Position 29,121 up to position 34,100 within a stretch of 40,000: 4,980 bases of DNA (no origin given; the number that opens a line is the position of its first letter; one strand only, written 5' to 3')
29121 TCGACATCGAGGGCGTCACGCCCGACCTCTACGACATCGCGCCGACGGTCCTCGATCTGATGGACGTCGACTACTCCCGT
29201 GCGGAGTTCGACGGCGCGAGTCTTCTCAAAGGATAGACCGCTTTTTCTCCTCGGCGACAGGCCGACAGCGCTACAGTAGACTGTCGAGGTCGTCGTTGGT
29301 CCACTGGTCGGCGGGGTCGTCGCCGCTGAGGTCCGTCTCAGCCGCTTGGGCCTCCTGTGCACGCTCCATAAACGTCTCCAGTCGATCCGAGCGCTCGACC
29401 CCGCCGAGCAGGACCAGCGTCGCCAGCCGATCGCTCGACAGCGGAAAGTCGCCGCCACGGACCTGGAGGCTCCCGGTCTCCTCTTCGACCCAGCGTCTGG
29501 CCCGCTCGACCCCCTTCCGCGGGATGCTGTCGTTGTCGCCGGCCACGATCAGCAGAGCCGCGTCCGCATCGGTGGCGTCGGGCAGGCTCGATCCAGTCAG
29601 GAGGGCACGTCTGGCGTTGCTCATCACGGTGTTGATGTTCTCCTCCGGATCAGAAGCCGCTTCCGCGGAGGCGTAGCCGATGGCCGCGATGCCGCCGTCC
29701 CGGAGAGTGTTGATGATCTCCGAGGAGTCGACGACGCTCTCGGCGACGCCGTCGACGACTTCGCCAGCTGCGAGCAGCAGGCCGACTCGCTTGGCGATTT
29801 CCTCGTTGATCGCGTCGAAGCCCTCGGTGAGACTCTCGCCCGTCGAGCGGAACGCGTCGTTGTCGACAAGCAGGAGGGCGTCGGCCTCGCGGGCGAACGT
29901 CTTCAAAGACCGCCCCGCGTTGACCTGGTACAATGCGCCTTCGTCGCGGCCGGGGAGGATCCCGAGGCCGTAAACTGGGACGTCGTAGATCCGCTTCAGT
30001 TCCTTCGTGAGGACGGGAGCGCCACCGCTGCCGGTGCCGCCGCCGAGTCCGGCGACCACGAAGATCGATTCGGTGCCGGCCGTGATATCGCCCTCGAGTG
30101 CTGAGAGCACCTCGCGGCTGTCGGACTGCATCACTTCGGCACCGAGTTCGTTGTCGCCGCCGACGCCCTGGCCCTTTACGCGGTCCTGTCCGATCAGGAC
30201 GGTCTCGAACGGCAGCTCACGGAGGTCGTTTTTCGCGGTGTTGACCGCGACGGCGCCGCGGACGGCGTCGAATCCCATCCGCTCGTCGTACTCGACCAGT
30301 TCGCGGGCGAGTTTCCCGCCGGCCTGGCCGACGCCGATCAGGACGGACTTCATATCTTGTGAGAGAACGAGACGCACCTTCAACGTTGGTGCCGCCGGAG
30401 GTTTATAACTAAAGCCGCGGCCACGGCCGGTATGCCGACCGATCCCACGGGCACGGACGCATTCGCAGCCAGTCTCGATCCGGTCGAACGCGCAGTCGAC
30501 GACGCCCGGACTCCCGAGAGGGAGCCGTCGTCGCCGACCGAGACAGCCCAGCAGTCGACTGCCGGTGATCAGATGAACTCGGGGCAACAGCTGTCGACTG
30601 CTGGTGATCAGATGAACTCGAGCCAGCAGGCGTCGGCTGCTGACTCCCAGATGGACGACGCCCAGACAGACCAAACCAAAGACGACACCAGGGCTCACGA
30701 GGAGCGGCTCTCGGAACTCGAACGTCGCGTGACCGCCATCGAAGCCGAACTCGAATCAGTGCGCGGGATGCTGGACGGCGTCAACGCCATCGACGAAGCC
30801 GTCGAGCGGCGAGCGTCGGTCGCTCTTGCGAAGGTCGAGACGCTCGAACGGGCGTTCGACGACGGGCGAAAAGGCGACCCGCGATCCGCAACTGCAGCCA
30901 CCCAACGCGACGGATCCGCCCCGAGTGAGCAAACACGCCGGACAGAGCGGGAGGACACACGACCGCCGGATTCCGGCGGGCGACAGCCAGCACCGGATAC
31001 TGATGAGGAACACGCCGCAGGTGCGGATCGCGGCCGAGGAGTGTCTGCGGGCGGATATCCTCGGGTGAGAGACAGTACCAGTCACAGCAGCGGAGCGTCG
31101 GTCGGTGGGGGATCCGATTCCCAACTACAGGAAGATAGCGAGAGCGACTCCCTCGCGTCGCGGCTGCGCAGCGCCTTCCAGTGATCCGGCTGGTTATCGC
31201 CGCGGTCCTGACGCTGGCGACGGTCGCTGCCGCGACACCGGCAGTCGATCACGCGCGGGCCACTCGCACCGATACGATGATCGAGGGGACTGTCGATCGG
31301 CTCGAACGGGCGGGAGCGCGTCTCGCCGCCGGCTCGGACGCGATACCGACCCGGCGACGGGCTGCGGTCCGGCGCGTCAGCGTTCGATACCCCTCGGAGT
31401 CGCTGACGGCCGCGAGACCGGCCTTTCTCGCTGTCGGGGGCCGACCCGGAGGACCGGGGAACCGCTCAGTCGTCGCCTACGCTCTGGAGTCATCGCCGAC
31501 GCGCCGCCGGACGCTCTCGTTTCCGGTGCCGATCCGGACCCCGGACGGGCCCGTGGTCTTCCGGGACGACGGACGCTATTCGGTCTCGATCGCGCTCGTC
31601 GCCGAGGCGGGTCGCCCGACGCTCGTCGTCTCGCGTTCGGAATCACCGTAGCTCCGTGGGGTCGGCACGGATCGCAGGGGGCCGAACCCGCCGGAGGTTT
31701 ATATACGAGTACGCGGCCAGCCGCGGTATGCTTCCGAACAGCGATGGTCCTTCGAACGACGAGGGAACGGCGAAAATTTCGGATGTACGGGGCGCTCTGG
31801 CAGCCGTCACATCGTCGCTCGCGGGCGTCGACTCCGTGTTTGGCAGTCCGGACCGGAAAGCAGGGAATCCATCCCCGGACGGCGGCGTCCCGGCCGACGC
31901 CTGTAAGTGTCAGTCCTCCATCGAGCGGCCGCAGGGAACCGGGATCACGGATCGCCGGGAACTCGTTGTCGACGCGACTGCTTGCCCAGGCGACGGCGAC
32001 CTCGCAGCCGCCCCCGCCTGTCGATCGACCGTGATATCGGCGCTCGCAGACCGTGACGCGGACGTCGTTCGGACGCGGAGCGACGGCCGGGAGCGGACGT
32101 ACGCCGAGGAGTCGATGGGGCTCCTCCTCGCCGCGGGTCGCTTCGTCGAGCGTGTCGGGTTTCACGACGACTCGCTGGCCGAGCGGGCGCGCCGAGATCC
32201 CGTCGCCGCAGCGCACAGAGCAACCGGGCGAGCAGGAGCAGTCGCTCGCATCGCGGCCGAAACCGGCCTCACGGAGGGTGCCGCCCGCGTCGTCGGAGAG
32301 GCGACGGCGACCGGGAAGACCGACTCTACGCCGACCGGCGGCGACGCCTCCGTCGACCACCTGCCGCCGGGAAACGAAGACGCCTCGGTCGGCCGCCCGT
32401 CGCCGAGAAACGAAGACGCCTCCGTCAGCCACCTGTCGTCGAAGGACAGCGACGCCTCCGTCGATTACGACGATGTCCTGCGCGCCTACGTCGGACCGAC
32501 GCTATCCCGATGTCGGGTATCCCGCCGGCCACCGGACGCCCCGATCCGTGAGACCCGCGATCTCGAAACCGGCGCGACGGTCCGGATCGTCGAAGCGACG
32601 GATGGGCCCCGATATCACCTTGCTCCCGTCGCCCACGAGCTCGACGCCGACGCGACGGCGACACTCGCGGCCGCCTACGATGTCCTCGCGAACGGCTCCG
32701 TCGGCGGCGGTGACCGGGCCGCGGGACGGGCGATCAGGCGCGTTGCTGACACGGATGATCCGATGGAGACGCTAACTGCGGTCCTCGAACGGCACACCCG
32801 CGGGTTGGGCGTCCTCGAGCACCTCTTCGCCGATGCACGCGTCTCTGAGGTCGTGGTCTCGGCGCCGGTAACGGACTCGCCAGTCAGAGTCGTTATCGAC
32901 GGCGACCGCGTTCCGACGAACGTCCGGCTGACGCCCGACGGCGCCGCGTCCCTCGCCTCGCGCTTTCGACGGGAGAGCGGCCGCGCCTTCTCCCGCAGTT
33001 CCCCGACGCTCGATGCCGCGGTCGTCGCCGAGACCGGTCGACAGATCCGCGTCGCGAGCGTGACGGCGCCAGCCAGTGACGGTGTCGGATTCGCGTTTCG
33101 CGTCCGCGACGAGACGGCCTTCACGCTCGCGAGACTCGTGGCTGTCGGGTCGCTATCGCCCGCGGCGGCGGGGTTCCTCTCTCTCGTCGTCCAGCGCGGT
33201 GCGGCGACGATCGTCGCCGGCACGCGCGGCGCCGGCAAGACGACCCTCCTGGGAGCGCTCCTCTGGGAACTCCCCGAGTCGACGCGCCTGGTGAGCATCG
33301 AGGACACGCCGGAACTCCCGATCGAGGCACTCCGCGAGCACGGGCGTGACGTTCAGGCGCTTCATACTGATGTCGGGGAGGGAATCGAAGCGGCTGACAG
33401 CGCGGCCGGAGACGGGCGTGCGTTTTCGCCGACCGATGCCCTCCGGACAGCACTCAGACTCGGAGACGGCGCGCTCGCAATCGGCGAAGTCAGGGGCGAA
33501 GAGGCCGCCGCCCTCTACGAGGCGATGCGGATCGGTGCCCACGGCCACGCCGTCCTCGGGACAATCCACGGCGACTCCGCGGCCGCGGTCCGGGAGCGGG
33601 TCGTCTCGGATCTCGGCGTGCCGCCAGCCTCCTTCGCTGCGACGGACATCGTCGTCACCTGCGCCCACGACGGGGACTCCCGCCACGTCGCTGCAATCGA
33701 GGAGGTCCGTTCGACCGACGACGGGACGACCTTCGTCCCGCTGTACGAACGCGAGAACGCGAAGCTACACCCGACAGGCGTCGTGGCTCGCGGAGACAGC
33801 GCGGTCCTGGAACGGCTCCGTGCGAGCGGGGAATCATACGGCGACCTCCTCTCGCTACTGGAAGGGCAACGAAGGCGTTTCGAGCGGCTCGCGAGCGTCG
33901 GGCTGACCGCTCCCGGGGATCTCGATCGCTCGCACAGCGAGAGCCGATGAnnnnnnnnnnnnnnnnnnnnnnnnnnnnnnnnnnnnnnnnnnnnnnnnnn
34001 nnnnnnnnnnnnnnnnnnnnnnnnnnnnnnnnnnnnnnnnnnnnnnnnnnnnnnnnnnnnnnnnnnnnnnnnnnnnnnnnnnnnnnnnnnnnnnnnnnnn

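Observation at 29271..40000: CetZ tubulin gene divergently paired with an orphan type-IV-pilus/Tad-like assembly module built from unrecognisable anchored proteins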

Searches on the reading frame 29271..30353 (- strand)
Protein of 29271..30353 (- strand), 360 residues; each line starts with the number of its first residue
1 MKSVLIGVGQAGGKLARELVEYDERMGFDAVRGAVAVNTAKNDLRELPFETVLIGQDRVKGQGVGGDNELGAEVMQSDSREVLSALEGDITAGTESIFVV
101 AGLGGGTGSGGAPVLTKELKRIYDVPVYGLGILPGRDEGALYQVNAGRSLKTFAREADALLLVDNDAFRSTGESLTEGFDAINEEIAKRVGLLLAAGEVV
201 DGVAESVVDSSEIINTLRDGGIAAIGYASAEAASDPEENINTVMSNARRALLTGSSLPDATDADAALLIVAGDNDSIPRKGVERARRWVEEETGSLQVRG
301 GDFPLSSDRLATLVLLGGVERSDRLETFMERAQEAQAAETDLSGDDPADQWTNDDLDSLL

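Call 5: search_protein_families(library=pfam, proteins=[window:29271-30353:-], max_evalue=0.01)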
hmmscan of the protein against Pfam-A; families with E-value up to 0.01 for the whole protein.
window:29271-30353:- (360 aa): 3 families
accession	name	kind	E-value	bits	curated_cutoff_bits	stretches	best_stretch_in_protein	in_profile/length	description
PF21011.2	CetZ_C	-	2.6e-66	223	21.6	1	172-334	1-180/180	Tubulin-like CetZ, C-terminal domain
PF00091.31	Tubulin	-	7.6e-30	105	33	1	4-168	3-185/190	Tubulin/FtsZ family, GTPase domain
PF13809.12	Tubulin_2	-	0.00039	20.2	27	1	95-155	162-233/356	Tubulin like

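Call 6: search_protein_families(library=ncbifam, proteins=[window:29271-30353:-], max_evalue=0.01)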
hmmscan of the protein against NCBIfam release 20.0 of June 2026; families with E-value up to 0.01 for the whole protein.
window:29271-30353:- (360 aa): 1 family
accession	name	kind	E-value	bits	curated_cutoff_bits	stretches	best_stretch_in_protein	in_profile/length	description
TIGR00065.1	ftsZ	equivalog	4.4e-23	82.2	295.2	1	4-260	21-266/353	cell division protein FtsZ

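Call 23: search_solved_structures(query=window:29271-30353:-, max_evalue=1e-10, show_alignments=0)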
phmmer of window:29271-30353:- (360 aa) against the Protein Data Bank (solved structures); distinct sequences matched with E-value up to 1e-10: 32.
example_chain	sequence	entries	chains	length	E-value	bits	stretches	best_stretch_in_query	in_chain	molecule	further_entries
4b45_A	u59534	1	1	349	1.6e-159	533.8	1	1-343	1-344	CELL DIVISION PROTEIN FTSZ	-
4b46_A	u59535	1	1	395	1.7e-97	330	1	1-359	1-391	CELL DIVISION PROTEIN FTSZ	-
3zid_A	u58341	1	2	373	1.3e-24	90.3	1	17-278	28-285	TUBULIN/FTSZ, GTPASE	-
2r6r_1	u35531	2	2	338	7.3e-17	64.9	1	5-260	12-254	Cell division protein ftsZ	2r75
1fsz_A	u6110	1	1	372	2e-15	60.2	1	25-272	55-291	FTSZ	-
1w58_1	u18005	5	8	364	2.1e-15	60.1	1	25-272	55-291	CELL DIVISION PROTEIN FTSZ HOMOLOG 1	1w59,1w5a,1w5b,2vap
1w5e_A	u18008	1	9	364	2.4e-15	59.9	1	25-273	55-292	FTSZ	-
9v7v_A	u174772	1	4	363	2.7e-15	59.7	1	4-289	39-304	Cell division protein FtsZ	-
22hq_A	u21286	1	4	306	8.9e-15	58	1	5-171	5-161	Cell division protein FtsZ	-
22hr_A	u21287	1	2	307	8.9e-15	58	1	5-171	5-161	Cell division protein FtsZ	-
6ll5_A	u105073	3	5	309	1.2e-12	51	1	5-240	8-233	Cell division protein FtsZ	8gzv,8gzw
6ll6_A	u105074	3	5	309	1.3e-12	50.9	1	5-240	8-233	Cell division protein FtsZ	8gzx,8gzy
8h1o_A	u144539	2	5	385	2.1e-12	50.2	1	5-240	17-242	Cell division protein FtsZ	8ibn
9isk_A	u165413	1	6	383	2.3e-12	50.1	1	5-240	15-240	Cell division protein FtsZ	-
6umk_A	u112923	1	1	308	4.4e-12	49.2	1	5-240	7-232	Cell division protein FtsZ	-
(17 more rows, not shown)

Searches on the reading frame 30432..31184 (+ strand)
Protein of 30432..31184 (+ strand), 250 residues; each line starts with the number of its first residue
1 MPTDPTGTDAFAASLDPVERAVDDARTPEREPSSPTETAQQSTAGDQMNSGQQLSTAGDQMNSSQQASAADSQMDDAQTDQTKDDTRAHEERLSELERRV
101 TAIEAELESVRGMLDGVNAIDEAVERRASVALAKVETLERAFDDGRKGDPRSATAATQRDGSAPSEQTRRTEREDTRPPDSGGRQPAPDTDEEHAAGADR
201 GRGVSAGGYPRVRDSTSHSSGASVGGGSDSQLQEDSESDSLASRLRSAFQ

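Call 5: search_protein_families(library=pfam, proteins=[window:30432-31184:+], max_evalue=0.01)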
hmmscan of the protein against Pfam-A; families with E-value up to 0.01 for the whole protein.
window:30432-31184:+ (250 aa): 2 families
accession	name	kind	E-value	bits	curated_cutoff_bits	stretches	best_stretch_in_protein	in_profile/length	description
PF23991.1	DUF7310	-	8.5e-15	55.5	40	1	70-136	15-82/83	Coiled-coil region of unknown function (DUF7310)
PF02097.20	Filo_VP35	-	0.0031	17.1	27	1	84-162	90-165/342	Filoviridae VP35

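Call 6: search_protein_families(library=ncbifam, proteins=[window:30432-31184:+], max_evalue=0.01)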
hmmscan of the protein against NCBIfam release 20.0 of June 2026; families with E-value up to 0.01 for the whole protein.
window:30432-31184:+ (250 aa): 1 family
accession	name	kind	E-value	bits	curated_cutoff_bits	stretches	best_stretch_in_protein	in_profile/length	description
NF040697.1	VPA1267_fam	equivalog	0.001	19.2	90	1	69-125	83-138/143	VPA1267 family protein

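Call 39: search_protein_families(library=pfam, proteins=[window:30432-31184:+], max_evalue=10)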
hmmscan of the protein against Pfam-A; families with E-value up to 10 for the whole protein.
window:30432-31184:+ (250 aa): 10 families
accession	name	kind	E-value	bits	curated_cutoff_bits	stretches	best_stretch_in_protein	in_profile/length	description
PF23991.1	DUF7310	-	8.5e-15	55.5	40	1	70-136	15-82/83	Coiled-coil region of unknown function (DUF7310)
PF02097.20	Filo_VP35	-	0.0031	17.1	27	1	84-162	90-165/342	Filoviridae VP35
PF10152.14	CCDC53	-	0.01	16.7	24.6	1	89-175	19-94/147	Subunit CCDC53 of WASH complex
PF00038.26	Filament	-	0.013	15.5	40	1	77-137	203-263/313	Intermediate filament protein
PF00435.27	Spectrin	-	0.048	14.6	29.9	1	65-127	8-70/105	Spectrin repeat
PF23831.1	DUF7201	-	0.064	13.4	27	1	88-140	49-98/142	Coiled-coil region of unknown function (DUF7201)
PF05667.16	CCDC22_CC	-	0.1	12.1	39.2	1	34-120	162-241/477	CCDC22 protein coiled-coil region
PF21408.2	MTR4-like_stalk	-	0.15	12.8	24.2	1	81-121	12-53/64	Exosome RNA helicase MTR4-like, stalk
PF01496.24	V_ATPase_I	-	0.38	9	30.7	1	52-134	37-119/815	V-type ATPase 116kDa subunit family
PF14362.11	DUF4407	-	1.2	8.8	31.3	1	18-135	153-264/297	Domain of unknown function (DUF4407)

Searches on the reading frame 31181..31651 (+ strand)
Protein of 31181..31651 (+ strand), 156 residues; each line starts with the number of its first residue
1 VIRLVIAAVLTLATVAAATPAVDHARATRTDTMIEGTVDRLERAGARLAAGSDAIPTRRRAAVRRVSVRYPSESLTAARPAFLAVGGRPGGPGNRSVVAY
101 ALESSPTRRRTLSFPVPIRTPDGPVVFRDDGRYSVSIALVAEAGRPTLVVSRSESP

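Call 5: search_protein_families(library=pfam, proteins=[window:31181-31651:+], max_evalue=0.01)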
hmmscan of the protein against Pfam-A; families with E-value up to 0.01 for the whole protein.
window:31181-31651:+ (156 aa): 1 family
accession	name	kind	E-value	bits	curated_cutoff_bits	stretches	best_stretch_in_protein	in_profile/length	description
PF23993.1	DUF7311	-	1.4e-41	143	27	1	1-150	1-149/150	Domain of unknown function (DUF7311)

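Call 6: search_protein_families(library=ncbifam, proteins=[window:31181-31651:+], max_evalue=0.01)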
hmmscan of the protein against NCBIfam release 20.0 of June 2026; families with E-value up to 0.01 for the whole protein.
window:31181-31651:+ (156 aa): 0 families

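Call 39: search_protein_families(library=pfam, proteins=[window:31181-31651:+], max_evalue=10)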
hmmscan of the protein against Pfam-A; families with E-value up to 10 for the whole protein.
window:31181-31651:+ (156 aa): 1 family
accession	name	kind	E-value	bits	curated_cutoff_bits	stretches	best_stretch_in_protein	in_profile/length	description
PF23993.1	DUF7311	-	1.4e-41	143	27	1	1-150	1-149/150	Domain of unknown function (DUF7311)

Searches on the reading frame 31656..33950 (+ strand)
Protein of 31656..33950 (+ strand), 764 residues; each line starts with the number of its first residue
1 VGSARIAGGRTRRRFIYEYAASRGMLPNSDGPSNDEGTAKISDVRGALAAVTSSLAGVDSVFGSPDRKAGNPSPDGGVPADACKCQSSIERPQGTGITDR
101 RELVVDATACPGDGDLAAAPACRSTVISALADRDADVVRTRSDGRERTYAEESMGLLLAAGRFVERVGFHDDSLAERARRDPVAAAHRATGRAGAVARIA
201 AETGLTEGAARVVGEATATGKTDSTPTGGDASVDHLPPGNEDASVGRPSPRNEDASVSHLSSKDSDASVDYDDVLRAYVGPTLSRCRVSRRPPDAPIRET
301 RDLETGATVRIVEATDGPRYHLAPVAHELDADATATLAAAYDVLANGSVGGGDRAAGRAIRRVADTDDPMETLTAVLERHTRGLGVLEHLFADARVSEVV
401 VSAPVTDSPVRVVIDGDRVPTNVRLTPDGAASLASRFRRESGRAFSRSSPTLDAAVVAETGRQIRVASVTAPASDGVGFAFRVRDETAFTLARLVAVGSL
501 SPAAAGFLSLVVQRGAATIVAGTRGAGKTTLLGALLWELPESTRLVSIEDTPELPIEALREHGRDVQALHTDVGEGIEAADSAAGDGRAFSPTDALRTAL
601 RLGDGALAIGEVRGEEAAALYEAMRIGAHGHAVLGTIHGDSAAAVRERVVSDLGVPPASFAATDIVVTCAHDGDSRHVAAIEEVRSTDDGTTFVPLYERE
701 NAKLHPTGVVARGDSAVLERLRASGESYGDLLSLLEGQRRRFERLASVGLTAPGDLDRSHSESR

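Call 5: search_protein_families(library=pfam, proteins=[window:31656-33950:+], max_evalue=0.01)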
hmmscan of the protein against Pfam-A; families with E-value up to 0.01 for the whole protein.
window:31656-33950:+ (764 aa): 2 families
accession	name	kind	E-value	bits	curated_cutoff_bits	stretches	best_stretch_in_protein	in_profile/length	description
PF00437.27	T2SSE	-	2.7e-21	76.1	24.9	1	456-666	83-271/370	Type II/IV secretion system protein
PF13191.12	AAA_16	-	0.0019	19.1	32.6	1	516-624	25-120/167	AAA ATPase domain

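Call 6: search_protein_families(library=ncbifam, proteins=[window:31656-33950:+], max_evalue=0.01)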
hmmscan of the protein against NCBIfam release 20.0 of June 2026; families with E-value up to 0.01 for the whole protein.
window:31656-33950:+ (764 aa): 18 families
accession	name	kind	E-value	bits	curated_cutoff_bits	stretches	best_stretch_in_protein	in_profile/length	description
TIGR03819.1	heli_sec_ATPase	hypoth_equivalog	5.2e-34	117.9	373.15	1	359-650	24-298/340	TadA family conjugal transfer-associated ATPase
NF058587.1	archaellum_moto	equivalog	2.1e-21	76.2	550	1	366-688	129-437/527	archaellum flagellar ATPase motor FlaI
TIGR02782.1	TrbB_P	equivalog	3.6e-20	72.5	304.55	1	390-691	17-300/303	P-type conjugative transfer ATPase TrbB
TIGR02788.1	VirB11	equivalog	4.5e-18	65.3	249.95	1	505-650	134-263/308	P-type DNA transfer ATPase VirB11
NF010469.0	PRK13894.1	subfamily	3e-14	53.1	508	2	388-556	28-193/320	conjugal transfer ATPase TrbB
NF053672.1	bindosome_BasE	exception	1.2e-13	50.6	1000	1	387-654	141-393/512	bindosome assembly system ATPase subunit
NF010475.0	PRK13900.1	equivalog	1.5e-12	47.3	389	1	506-660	151-295/333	type IV secretion system ATPase VirB11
TIGR01420.1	pilT_fam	subfamily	3.2e-11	43.1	319.1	1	393-650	11-240/343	PilT/PilU family type 4a pilus ATPase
TIGR02533.1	type_II_gspE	equivalog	7.9e-11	41.3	630.25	1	460-662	189-368/486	type II secretion system ATPase GspE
NF041000.1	ATPase_ComGA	equivalog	1.7e-10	40.4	300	1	513-662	126-254/267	competence type IV pilus ATPase ComGA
NF010425.0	PRK13851.1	equivalog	2.2e-07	30.1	461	1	506-644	153-275/344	type IV secretion system protein VirB11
NF010407.0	PRK13833.1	subfamily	2.7e-07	30.3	499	1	469-687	98-303/323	conjugal transfer protein TrbB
NF007755.0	PRK10436.1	equivalog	5.2e-07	28.7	617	1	470-656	175-338/465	type II secretion system protein GspE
TIGR02538.1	type_IV_pilB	equivalog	1.2e-05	24.1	675.65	1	472-663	274-442/564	type IV-A pilus assembly ATPase PilB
TIGR02525.1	plasmid_TraJ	equivalog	0.00022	20.3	368.3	1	513-651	148-271/372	plasmid transfer ATPase TraJ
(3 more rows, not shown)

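Call 24: search_solved_structures(query=window:31656-33950:+, max_evalue=0.00001)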
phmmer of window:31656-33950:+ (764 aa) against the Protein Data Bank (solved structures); distinct sequences matched with E-value up to 0.00001: 13.
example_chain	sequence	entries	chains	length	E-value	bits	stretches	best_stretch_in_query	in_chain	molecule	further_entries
2oap_1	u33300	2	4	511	3.9e-18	68.7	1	364-666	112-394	Type II secretion system protein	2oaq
8rkd_E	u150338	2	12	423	1.7e-16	63.2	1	360-653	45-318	Pilus assembly ATPase CpaF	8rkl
8rjf_A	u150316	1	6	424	1.8e-16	63.2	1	360-653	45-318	Pilus assembly ATPase CpaF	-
9e24_A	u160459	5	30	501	2.5e-16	62.7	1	360-653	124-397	CpaF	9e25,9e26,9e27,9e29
4ii7_A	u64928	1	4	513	1.4e-12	50.3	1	438-686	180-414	FlaI ATPase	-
4ihq_A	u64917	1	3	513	9.8e-12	47.5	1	438-686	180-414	FlaI ATPase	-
2gza_A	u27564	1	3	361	7.6e-10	41.3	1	505-649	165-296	Type IV secretion system protein VirB11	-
1p9r_A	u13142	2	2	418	3.1e-07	32.6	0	460-662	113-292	General secretion pathway protein E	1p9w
4kss_A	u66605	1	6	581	8.3e-07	31.2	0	460-662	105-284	Type II secretion system protein E, hemolysin-coregulated protein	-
4ksr_A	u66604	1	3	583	8.4e-07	31.2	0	460-662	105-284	Type II secretion system protein E, Hemolysin-coregulated protein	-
4pht_A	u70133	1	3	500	1.8e-06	30.1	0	460-662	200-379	General secretory pathway protein E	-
6bge_A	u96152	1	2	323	6.7e-06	28.2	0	513-643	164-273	VirB11-like protein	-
1g6o_A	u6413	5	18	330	7.2e-06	28.1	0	514-643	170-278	CAG-ALPHA | virB11 homolog | Cag-alfa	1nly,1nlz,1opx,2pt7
